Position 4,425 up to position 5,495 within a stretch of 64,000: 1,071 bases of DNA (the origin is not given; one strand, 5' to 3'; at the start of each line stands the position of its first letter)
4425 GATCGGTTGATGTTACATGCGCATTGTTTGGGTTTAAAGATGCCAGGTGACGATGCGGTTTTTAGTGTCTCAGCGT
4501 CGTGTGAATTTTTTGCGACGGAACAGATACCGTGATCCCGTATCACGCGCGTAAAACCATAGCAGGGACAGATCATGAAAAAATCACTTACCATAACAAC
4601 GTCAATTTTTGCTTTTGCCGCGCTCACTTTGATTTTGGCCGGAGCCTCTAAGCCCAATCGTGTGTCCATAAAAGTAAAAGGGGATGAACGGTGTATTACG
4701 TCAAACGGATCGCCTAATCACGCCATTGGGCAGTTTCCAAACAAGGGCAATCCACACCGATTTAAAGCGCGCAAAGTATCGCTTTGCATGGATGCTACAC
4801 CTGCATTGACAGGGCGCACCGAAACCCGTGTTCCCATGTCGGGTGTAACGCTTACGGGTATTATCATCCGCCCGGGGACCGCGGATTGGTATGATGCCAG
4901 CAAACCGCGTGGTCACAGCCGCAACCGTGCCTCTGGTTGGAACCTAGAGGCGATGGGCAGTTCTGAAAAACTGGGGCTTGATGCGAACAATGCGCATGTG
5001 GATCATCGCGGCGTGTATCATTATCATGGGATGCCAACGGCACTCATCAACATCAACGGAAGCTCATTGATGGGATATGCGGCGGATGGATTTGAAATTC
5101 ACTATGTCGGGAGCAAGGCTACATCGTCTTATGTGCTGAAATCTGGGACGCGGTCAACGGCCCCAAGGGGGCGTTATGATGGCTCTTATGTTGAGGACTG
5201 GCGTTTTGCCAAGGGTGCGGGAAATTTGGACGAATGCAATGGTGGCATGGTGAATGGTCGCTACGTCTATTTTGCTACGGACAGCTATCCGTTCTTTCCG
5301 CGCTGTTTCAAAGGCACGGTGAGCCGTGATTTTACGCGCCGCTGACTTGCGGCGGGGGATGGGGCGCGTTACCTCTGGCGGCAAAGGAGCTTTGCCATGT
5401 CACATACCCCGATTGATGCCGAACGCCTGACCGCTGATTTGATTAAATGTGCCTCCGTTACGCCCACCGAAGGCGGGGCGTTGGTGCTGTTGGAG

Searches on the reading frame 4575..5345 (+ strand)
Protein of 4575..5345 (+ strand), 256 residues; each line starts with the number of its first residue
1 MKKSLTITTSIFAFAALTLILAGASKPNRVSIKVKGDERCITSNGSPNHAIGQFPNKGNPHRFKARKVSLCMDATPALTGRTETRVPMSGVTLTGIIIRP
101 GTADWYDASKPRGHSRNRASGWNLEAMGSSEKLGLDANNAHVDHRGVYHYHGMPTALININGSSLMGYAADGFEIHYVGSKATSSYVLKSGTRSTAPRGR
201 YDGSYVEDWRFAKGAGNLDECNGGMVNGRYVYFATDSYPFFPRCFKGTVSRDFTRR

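Call 45: search_protein_families(library=pfam, proteins=[window:4575-5345:+], max_evalue=0.001)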
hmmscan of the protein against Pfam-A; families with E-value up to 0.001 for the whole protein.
window:4575-5345:+ (256 aa): 1 family
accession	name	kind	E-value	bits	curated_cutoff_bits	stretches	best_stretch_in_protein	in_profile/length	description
PF14240.11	YHYH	-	7.5e-41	140.6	25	1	74-247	6-193/193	YHYH protein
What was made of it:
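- Checked: The 'larger YHYH-motif protein' at 4575-5345 is a Pfam PF14240 protein (call 45).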
